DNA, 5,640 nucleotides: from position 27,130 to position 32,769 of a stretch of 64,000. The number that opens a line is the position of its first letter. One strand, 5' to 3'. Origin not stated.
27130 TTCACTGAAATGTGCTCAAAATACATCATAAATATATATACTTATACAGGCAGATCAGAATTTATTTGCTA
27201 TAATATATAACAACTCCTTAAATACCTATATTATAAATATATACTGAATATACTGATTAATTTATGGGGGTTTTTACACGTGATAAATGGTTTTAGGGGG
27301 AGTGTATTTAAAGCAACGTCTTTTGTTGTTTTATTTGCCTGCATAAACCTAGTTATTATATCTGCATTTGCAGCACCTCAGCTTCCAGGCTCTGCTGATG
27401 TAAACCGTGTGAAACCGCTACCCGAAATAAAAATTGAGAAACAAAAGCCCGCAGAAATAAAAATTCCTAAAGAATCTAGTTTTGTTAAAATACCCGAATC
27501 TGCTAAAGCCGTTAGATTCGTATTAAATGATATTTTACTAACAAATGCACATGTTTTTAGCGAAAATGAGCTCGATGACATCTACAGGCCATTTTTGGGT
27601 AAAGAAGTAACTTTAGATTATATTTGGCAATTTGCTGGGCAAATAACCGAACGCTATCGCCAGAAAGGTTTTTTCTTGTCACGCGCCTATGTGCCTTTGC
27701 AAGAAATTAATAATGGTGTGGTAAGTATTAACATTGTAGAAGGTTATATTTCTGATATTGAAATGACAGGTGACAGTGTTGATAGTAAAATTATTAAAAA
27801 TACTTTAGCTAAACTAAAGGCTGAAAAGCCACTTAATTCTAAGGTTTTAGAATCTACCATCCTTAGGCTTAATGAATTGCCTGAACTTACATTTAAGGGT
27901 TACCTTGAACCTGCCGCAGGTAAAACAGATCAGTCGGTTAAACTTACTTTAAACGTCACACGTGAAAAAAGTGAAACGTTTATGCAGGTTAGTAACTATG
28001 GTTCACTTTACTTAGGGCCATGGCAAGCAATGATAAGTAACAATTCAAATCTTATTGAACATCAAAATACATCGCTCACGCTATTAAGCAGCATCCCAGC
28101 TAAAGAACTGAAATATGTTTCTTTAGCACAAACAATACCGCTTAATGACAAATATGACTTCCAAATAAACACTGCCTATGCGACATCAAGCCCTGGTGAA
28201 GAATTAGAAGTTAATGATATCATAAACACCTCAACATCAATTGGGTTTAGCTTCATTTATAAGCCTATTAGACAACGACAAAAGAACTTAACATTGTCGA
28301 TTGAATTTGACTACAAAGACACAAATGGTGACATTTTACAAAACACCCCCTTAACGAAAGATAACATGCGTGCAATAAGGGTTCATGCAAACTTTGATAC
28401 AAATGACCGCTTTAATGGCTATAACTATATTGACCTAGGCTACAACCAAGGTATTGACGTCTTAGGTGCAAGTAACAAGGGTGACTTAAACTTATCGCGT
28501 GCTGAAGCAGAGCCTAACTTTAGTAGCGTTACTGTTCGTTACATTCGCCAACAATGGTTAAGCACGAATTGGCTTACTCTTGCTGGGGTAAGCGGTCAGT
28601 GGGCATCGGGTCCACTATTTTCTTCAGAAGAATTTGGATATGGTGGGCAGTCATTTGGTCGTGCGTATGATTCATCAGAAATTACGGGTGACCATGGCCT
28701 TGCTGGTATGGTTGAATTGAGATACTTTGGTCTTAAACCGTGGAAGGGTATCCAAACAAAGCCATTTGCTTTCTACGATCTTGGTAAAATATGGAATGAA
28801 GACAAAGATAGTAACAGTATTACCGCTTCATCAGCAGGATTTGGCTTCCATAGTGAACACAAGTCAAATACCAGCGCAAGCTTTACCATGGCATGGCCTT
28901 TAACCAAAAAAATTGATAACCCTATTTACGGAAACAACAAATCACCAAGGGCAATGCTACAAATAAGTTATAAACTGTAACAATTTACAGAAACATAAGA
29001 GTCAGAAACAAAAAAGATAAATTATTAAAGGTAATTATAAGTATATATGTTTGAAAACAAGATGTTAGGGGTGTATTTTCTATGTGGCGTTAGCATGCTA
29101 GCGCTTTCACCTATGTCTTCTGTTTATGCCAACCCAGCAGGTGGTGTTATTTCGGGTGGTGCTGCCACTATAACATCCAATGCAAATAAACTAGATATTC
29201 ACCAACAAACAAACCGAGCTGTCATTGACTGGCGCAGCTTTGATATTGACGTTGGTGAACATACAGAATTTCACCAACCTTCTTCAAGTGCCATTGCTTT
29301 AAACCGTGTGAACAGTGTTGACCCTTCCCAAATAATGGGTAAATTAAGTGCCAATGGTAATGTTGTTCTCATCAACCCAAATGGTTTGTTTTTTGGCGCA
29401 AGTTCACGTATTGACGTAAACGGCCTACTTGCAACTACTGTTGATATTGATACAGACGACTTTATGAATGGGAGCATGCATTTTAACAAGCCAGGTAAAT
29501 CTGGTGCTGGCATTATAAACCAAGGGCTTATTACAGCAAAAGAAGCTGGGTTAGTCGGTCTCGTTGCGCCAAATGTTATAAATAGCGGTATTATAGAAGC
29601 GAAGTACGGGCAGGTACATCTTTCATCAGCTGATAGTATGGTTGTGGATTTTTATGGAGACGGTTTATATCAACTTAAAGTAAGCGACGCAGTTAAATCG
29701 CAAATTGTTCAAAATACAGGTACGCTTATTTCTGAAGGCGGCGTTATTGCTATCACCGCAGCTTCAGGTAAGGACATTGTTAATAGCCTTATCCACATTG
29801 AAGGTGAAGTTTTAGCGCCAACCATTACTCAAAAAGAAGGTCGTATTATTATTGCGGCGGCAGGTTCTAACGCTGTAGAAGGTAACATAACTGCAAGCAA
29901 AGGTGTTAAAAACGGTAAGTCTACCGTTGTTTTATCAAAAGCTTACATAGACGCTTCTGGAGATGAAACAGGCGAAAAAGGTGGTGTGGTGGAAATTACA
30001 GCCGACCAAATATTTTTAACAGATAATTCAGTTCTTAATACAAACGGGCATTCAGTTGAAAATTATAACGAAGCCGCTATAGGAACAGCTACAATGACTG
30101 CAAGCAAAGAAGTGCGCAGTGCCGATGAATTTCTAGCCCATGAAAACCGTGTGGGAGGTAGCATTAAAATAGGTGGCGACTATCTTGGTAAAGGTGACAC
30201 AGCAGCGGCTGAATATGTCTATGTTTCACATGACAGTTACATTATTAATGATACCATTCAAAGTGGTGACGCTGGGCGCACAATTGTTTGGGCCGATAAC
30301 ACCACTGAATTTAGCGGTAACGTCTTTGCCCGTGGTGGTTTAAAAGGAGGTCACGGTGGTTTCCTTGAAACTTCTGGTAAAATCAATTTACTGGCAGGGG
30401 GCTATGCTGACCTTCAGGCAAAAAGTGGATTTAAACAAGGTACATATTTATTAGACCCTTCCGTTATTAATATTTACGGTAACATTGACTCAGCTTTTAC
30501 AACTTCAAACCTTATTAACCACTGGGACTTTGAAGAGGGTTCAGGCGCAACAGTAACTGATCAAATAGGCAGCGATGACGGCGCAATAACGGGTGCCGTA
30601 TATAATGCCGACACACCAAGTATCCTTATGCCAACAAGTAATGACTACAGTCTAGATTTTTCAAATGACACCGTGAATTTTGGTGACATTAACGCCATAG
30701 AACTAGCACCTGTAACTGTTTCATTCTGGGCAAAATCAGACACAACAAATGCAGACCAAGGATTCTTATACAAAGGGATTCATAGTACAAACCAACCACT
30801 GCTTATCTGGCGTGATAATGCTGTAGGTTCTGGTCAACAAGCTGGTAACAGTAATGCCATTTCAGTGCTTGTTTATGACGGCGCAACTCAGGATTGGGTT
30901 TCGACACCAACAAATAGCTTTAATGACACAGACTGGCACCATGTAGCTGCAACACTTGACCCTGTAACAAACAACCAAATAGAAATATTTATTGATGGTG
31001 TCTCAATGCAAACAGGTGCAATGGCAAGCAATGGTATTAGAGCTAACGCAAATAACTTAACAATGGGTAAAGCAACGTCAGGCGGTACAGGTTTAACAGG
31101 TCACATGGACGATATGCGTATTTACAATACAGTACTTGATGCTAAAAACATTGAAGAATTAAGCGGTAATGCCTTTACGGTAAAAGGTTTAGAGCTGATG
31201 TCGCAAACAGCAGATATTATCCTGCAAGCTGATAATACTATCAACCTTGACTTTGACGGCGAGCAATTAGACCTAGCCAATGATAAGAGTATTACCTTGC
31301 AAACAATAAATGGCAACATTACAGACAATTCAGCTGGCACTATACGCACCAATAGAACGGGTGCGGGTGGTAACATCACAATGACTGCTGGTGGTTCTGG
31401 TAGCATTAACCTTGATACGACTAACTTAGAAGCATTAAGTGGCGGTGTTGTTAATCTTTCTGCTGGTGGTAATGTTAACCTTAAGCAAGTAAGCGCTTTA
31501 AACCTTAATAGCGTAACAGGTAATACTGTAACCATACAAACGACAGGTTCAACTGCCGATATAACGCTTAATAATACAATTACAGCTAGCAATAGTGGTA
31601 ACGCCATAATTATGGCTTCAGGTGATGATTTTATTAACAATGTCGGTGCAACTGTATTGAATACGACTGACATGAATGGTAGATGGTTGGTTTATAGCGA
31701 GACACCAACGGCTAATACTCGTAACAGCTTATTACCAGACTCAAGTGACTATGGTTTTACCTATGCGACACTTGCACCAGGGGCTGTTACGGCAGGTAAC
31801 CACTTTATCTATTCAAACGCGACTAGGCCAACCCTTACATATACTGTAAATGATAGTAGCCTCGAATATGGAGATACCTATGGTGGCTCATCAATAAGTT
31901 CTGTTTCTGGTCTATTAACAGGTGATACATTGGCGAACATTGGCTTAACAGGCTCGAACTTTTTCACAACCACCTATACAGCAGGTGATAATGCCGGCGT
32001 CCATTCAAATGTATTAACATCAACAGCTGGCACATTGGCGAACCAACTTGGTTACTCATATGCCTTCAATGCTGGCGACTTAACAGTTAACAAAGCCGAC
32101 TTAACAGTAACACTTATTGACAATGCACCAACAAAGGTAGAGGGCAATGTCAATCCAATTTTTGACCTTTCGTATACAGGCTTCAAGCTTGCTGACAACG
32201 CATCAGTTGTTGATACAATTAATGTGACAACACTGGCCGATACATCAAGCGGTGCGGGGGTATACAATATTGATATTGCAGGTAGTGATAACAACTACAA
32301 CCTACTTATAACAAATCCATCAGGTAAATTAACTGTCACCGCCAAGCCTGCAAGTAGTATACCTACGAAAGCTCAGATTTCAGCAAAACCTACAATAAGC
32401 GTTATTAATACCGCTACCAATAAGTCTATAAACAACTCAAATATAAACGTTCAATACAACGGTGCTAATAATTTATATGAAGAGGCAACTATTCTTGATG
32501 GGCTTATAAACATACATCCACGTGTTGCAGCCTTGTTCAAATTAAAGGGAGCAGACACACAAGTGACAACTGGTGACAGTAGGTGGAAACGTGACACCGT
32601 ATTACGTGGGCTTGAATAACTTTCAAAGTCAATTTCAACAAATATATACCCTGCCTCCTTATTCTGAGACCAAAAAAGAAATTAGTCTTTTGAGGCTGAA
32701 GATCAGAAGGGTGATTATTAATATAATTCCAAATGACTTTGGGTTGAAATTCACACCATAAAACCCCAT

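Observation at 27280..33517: Two-partner secretion locus: TpsA with embedded LamG and MBG domains, followed by a coupled basic/acidic small-ORF pair (possible toxin-immunity module)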

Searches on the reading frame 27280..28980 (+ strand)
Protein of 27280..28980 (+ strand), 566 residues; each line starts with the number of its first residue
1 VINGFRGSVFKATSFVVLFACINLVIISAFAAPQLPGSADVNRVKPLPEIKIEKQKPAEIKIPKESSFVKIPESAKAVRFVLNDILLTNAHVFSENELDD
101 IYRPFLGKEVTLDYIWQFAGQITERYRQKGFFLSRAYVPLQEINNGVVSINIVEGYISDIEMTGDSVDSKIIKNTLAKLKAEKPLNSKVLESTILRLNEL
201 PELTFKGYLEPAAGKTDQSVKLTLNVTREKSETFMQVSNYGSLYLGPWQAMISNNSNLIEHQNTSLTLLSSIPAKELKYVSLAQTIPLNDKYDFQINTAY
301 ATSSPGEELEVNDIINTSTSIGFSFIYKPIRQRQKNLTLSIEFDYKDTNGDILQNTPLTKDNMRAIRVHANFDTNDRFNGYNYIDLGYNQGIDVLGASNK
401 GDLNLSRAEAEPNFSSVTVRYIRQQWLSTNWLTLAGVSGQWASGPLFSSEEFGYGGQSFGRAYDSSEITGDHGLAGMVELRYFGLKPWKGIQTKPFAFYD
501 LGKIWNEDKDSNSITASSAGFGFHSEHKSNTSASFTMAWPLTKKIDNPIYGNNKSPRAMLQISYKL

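Call 3: search_protein_families(library=pfam, proteins=[window:27280-28980:+], max_evalue=1)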
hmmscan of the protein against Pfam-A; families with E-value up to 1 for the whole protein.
window:27280-28980:+ (566 aa): 3 families
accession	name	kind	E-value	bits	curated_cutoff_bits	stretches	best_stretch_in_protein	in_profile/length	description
PF08479.16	POTRA_2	-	1.6e-19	70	24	1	80-155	1-76/76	POTRA domain, ShlB-type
PF03865.19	ShlB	-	1.4e-17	64.6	22.7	1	316-521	107-309/311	Haemolysin secretion/activation protein ShlB/FhaC/HecB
PF07244.20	POTRA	-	2.3e-05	25.4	21.3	2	82-155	3-79/79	Surface antigen variable number repeat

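Call 4: search_protein_families(library=ncbifam, proteins=[window:27280-28980:+], max_evalue=1)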
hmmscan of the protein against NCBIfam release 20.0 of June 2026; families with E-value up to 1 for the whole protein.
window:27280-28980:+ (566 aa): 2 families
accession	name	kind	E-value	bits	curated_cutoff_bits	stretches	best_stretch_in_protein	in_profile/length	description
NF058613.1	OMPAssmBamADein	equivalog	2e-05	22.7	1050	1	84-166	188-271/857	outer membrane protein assembly factor BamA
NF047779.1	Omp85_fam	subfamily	0.0073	15.8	200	1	453-525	318-394/423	Omp85 family outer membrane protein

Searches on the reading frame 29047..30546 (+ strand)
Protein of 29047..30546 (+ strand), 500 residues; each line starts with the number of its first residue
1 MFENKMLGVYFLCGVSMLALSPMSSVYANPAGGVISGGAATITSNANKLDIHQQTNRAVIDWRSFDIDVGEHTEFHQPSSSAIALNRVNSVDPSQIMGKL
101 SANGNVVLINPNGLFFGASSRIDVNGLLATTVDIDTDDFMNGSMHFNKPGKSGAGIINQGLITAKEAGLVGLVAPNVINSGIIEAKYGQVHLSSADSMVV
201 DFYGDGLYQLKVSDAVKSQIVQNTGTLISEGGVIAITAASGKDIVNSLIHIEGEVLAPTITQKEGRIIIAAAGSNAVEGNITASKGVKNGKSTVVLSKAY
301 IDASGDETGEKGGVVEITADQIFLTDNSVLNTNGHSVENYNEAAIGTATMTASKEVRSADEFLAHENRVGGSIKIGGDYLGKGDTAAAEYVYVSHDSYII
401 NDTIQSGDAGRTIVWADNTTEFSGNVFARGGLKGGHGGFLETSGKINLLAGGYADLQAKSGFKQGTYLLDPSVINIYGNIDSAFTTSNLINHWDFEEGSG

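Call 34: search_protein_families(library=pfam, proteins=[window:29047-30546:+], max_evalue=10)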
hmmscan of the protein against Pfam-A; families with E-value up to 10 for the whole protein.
window:29047-30546:+ (500 aa): 2 families
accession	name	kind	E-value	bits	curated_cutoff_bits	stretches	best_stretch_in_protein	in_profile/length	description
PF05860.19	TPS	-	4.8e-32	112.3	33.5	1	37-275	12-244/252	TPS secretion domain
PF09466.15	Yqai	-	0.071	13.9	20.2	1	296-327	22-49/66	Hypothetical protein Yqai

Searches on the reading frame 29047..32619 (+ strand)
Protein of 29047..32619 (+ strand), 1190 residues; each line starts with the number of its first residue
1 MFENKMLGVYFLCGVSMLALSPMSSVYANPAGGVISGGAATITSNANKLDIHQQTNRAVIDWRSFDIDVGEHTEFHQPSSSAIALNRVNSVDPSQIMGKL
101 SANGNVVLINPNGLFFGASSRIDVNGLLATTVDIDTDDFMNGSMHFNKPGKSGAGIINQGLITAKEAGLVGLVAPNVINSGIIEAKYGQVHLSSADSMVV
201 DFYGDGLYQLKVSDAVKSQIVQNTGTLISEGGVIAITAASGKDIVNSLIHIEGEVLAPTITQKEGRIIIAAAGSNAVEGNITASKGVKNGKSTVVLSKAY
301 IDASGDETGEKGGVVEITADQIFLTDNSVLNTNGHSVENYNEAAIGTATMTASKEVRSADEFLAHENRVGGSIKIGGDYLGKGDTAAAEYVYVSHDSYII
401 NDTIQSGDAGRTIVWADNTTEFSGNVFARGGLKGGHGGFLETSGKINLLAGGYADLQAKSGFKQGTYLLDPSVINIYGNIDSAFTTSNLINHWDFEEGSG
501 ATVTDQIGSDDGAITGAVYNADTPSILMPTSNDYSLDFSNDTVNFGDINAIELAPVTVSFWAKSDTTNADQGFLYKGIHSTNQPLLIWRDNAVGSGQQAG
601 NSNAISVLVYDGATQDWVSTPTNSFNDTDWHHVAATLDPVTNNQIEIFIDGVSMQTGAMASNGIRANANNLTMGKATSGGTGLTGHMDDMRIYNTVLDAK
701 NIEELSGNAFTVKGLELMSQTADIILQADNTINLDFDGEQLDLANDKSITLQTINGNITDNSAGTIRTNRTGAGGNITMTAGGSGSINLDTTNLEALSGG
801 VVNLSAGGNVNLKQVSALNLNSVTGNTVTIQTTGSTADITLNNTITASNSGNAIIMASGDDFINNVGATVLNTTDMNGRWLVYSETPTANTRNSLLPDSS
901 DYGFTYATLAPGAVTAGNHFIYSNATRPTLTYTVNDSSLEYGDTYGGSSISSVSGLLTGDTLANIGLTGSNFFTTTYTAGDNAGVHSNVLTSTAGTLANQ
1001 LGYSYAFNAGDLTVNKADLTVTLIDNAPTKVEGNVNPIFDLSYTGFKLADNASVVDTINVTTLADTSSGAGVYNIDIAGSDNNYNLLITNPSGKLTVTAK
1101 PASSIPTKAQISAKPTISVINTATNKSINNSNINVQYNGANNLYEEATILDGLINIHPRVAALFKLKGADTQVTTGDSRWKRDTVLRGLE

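Call 3: search_protein_families(library=pfam, proteins=[window:29047-32619:+], max_evalue=1)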
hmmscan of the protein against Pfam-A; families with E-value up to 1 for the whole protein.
window:29047-32619:+ (1190 aa): 4 families
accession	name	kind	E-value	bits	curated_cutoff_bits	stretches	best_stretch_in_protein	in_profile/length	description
PF05860.19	TPS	-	1.3e-30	107.6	33.5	1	37-275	12-244/252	TPS secretion domain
PF13385.13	Laminin_G_3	-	6.5e-20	72.2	27.6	1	540-702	4-150/151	Concanavalin A-like lectin/glucanases superfamily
PF02210.31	Laminin_G_2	-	0.003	18.5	22.9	1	611-692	35-123/126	Laminin G domain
PF04790.18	Sarcoglycan_1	-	0.046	13.5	32.5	1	665-759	114-213/259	Sarcoglycan complex subunit protein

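Call 4: search_protein_families(library=ncbifam, proteins=[window:29047-32619:+], max_evalue=1)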
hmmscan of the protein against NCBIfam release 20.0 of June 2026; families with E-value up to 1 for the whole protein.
window:29047-32619:+ (1190 aa): 1 family
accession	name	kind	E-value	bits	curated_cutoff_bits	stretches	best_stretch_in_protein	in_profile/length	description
TIGR01901.1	adhes_NPXG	domain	2.7e-21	75.3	29.1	1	60-134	2-78/79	filamentous hemagglutinin N-terminal domain-containing protein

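Call 11: find_related_loci(query=window:29047-32619:+, collection=genome_contigs, flank=10000)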
Query window:29047-32619:+ (1190 aa) in genome_contigs; peptide patterns used: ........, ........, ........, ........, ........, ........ (x = any residue, [..] = any of these).
58 stretches matched a pattern, but none encodes a relative of the query by tblastn (E <= 1e-3).

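Call 35: list_cluster_members(proteins=[P0001, P0004, window:29047-32616:+, window:27280-28977:+, window:38592-39986:+])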
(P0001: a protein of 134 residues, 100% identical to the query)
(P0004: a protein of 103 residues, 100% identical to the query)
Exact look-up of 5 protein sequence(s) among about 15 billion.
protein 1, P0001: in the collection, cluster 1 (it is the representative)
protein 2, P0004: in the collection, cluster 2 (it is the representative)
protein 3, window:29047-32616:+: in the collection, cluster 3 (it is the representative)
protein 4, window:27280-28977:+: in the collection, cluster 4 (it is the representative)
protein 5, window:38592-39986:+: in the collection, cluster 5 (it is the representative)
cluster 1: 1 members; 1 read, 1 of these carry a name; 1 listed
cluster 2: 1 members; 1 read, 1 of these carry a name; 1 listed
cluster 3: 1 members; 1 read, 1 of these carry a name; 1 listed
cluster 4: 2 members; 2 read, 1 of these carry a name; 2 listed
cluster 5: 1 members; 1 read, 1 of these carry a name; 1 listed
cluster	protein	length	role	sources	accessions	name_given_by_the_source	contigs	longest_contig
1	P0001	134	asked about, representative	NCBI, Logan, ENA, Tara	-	strand:- start:130917 stop:131321 length:405 start_codon:yes stop_codon:yes ...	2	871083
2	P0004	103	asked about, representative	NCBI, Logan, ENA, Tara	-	strand:- start:130606 stop:130917 length:312 start_codon:yes stop_codon:yes ...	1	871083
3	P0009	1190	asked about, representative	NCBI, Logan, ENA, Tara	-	strand:- start:131504 stop:135076 length:3573 start_codon:yes stop_codon:yes ...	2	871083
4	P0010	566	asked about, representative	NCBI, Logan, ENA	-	-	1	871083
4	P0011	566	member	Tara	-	strand:- start:135143 stop:136843 length:1701 start_codon:yes stop_codon:yes ...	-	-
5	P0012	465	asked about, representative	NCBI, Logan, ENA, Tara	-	strand:- start:124134 stop:125531 length:1398 start_codon:yes stop_codon:yes ...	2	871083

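Call 93: search_solved_structures(query=window:29047-32616:+, max_evalue=0.001)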
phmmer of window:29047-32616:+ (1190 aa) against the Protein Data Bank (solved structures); distinct sequences matched with E-value up to 0.001: 5.
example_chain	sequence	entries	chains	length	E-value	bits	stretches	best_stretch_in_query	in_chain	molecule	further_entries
8vba_A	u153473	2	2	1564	1.3e-52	182.3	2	9-305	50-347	EtpA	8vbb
8cpk_A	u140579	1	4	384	3.6e-52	180.8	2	29-306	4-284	EtpA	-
4i84_A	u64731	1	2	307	2.1e-30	108.8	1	30-272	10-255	Heme/hemopexin-binding protein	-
4rm6_A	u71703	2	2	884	7.8e-29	103.6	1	30-273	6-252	Heme/hemopexin-binding protein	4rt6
2odl_A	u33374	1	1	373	7.1e-25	90.4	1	36-310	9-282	Adhesin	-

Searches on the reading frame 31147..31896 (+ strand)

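Call 34: search_protein_families(library=pfam, proteins=[window:31147-31896:+], max_evalue=10)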
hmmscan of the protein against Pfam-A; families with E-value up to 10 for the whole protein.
window:31147-31896:+ (250 aa): 2 families
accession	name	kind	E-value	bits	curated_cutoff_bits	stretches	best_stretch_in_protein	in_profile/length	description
PF04790.18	Sarcoglycan_1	-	0.0035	17.1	32.5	2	13-61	167-215/259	Sarcoglycan complex subunit protein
PF10106.14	DUF2345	-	0.21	11.9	30.7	1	15-66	80-130/151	Uncharacterized protein conserved in bacteria (DUF2345)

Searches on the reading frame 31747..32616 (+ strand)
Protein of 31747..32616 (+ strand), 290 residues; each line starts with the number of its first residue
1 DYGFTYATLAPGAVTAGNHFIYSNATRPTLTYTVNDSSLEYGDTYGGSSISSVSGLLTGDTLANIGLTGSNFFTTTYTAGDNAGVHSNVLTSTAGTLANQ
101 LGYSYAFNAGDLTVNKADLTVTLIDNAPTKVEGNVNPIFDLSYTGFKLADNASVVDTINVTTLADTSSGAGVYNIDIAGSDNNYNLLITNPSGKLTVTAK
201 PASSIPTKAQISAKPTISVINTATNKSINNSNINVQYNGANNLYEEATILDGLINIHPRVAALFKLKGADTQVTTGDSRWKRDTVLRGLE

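Call 34: search_protein_families(library=pfam, proteins=[window:31747-32616:+], max_evalue=10)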
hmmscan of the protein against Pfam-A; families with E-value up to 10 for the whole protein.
window:31747-32616:+ (290 aa): 1 family
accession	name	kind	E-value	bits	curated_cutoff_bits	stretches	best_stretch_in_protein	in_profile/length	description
PF18676.6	MBG_2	-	1.9e-13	51.3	25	2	119-196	1-72/72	MBG domain (YGX type)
